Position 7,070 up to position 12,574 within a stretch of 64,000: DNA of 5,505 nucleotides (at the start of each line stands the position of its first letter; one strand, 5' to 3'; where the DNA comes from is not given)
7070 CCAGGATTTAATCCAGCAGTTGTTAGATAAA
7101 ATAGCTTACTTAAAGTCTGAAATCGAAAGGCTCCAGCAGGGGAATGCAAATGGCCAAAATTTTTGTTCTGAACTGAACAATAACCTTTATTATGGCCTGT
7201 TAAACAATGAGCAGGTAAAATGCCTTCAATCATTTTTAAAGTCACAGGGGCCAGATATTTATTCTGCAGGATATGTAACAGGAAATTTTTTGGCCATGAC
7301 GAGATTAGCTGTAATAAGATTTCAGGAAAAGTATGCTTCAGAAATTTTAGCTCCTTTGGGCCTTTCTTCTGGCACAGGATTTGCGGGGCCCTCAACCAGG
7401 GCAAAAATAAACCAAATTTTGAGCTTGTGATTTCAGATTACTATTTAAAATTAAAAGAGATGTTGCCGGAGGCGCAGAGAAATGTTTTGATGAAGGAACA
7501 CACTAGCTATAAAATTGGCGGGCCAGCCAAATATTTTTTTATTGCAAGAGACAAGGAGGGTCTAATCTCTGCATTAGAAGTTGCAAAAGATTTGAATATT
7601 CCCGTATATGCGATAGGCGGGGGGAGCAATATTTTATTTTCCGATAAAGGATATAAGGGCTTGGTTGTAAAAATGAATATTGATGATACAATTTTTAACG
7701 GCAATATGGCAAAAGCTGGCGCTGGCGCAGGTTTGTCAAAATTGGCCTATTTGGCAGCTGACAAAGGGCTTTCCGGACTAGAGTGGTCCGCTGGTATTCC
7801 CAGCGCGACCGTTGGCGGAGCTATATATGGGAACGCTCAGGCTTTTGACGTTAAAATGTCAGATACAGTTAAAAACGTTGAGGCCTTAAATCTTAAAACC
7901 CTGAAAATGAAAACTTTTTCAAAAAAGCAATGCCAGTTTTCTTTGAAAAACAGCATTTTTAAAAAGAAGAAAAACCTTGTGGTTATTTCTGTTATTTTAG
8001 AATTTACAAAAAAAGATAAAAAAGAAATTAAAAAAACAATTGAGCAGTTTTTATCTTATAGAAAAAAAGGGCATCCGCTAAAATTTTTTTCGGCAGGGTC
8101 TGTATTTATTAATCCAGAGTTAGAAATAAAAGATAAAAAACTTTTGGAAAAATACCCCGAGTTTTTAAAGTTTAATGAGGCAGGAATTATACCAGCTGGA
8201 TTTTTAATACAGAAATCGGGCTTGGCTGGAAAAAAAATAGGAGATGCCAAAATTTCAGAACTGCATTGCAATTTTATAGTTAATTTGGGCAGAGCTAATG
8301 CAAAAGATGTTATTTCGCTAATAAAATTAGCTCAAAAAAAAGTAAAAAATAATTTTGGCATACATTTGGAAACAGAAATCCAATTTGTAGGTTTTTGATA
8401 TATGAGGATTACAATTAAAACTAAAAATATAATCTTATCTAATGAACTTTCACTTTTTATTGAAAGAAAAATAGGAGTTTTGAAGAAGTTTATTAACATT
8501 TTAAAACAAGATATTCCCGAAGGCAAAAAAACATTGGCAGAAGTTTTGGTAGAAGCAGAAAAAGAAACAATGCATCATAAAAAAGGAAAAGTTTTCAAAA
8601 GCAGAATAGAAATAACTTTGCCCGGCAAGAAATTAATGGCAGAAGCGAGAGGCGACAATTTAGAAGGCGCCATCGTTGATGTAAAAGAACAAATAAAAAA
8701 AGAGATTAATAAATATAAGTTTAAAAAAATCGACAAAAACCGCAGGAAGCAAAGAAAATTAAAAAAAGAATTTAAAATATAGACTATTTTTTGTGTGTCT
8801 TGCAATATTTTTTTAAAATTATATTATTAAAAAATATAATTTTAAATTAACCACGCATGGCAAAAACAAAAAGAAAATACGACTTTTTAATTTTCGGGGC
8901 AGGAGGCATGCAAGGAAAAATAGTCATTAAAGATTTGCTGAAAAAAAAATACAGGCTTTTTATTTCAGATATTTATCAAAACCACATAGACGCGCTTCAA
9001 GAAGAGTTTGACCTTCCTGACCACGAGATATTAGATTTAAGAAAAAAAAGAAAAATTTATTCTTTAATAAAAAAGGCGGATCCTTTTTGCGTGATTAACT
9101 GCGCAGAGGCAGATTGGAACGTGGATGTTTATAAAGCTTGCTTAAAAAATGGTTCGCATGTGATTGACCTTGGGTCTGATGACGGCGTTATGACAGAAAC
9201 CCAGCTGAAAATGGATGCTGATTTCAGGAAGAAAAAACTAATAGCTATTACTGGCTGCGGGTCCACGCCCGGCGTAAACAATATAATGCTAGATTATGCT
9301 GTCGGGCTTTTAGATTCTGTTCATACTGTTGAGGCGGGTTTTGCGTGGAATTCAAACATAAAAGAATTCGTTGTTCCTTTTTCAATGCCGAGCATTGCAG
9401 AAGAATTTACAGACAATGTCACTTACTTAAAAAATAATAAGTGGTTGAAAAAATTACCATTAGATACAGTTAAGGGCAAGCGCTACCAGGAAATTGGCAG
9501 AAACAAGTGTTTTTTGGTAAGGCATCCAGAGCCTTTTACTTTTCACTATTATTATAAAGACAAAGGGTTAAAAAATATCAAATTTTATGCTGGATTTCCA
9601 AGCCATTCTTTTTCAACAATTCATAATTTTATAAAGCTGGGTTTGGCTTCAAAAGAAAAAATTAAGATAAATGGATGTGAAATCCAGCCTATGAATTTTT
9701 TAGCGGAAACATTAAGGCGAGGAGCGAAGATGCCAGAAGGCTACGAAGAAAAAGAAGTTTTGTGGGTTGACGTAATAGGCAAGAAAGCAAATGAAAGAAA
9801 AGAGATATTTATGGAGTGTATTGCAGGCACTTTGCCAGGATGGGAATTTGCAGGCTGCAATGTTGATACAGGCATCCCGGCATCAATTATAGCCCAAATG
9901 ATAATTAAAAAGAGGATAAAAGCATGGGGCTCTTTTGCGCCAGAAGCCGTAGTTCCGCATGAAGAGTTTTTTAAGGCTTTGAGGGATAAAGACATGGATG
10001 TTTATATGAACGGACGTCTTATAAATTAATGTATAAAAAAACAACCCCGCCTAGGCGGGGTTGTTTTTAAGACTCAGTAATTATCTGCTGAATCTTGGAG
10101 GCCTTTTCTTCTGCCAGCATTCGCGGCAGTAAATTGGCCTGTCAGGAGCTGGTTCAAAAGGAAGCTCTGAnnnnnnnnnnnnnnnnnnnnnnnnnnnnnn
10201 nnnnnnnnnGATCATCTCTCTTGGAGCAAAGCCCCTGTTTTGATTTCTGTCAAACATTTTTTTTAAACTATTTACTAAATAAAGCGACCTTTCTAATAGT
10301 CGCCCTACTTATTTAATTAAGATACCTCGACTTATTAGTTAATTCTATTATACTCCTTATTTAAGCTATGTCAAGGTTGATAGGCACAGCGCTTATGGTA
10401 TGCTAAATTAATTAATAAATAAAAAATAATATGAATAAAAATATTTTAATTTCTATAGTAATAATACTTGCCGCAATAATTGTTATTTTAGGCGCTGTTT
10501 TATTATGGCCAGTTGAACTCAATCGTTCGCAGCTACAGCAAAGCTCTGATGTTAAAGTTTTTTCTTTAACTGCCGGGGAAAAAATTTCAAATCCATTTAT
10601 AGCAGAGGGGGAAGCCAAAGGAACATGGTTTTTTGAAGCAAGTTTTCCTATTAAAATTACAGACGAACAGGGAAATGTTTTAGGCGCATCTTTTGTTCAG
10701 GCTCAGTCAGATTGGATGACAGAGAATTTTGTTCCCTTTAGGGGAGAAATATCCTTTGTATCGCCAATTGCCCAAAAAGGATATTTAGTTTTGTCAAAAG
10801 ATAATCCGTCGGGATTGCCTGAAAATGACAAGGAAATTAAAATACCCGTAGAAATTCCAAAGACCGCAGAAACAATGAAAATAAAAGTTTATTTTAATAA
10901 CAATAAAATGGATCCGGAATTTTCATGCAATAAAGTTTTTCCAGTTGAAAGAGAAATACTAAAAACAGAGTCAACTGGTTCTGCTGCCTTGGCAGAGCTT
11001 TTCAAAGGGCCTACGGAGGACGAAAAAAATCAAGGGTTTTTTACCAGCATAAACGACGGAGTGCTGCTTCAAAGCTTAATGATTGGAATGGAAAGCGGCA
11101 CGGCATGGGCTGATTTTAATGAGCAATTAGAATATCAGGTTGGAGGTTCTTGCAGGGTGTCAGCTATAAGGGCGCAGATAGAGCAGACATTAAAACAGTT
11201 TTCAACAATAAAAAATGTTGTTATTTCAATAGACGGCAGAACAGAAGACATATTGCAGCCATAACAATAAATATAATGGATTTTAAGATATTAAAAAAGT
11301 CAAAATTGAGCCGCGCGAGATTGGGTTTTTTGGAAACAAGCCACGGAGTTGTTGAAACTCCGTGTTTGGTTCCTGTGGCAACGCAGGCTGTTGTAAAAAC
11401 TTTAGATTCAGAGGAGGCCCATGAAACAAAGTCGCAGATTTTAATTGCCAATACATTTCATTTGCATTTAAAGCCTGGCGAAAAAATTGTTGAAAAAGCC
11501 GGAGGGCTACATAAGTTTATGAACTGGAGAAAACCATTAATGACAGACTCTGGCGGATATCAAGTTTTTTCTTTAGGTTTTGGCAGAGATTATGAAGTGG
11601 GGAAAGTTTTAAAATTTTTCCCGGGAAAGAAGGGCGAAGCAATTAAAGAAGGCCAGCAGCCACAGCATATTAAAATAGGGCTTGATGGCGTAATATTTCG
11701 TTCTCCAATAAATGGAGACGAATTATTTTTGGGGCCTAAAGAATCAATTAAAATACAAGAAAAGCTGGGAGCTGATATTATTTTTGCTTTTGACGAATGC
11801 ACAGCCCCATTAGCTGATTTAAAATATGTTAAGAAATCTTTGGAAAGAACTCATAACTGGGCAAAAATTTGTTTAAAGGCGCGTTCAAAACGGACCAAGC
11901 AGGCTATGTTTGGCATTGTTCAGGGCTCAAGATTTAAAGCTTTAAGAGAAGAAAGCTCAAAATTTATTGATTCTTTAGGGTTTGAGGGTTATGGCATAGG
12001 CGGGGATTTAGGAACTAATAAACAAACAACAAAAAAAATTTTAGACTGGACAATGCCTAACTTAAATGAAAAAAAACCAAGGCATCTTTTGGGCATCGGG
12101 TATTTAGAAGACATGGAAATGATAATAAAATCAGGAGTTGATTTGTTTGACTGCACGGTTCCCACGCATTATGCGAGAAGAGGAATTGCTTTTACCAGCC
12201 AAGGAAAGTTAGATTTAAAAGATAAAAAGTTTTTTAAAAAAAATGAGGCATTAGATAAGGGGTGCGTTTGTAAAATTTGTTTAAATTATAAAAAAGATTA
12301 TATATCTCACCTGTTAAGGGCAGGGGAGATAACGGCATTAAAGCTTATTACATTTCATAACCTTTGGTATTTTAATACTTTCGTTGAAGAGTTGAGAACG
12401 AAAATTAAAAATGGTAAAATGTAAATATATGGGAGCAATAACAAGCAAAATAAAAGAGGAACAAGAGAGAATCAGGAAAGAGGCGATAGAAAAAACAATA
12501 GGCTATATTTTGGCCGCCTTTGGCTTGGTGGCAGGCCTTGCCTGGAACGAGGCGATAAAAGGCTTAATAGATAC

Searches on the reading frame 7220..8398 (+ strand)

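Call 72: search_protein_families(library=pfam, proteins=[window:7220-8398:+], max_evalue=0.00001)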
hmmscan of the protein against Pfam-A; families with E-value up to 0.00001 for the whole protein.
window:7220-8398:+ (392 aa): 2 families
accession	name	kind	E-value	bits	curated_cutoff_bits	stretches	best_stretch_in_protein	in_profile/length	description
PF02873.21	MurB_C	-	4e-29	101.2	27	1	269-390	1-99/99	UDP-N-acetylenolpyruvoylglucosamine reductase, C-terminal domain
PF01565.28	FAD_binding_4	-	7.9e-17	61.7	26.4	1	104-223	2-129/139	FAD binding domain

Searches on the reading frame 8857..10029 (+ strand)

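Call 72: search_protein_families(library=pfam, proteins=[window:8857-10029:+], max_evalue=0.00001)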
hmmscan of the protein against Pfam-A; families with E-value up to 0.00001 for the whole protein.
window:8857-10029:+ (390 aa): 2 families
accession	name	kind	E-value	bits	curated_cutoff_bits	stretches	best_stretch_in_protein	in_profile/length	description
PF16653.10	Sacchrp_dh_C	-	3.7e-16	60.5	31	1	158-376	31-261/265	Saccharopine dehydrogenase C-terminal domain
PF03435.24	Sacchrp_dh_NADP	-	3.2e-08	34.4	25.1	1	11-131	2-129/129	Saccharopine dehydrogenase NADP binding domain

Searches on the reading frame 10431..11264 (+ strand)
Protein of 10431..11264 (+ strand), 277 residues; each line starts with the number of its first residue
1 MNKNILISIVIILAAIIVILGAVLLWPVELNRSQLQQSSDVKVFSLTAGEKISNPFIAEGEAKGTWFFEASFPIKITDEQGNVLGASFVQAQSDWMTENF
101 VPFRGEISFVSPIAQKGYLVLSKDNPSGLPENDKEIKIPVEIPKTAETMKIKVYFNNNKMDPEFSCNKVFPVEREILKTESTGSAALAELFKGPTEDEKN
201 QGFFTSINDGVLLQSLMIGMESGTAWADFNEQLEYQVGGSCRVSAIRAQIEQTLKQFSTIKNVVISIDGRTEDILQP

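Call 72: search_protein_families(library=pfam, proteins=[window:10431-11264:+], max_evalue=0.00001)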
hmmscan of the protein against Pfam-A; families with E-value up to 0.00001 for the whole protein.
window:10431-11264:+ (277 aa): 2 families
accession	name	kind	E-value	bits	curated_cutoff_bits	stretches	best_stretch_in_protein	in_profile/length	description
PF10646.14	Germane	-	2.8e-14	54.1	23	1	152-271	1-115/117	Sporulation and spore germination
PF10648.15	Gmad2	-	2.3e-12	47.5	25.7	1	41-127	2-83/86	Immunoglobulin-like domain of bacterial spore germination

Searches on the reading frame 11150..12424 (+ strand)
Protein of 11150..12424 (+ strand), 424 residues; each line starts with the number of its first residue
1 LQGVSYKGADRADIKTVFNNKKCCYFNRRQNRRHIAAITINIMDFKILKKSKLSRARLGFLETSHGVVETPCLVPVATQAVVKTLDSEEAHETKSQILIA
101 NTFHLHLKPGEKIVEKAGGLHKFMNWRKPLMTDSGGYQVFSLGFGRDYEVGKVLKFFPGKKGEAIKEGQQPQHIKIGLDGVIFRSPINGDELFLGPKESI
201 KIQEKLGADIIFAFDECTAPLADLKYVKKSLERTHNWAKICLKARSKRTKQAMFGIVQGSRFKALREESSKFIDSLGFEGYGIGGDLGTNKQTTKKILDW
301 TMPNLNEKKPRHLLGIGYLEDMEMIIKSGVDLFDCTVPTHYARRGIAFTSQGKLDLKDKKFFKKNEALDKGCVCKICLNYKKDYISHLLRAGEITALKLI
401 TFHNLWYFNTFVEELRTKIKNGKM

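Call 72: search_protein_families(library=pfam, proteins=[window:11150-12424:+], max_evalue=0.00001)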
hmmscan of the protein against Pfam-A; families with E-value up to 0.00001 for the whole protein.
window:11150-12424:+ (424 aa): 1 family
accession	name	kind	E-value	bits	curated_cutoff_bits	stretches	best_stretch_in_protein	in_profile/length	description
PF01702.25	TGT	-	6.6e-120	400.9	26.3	1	55-423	2-343/357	Queuine tRNA-ribosyltransferase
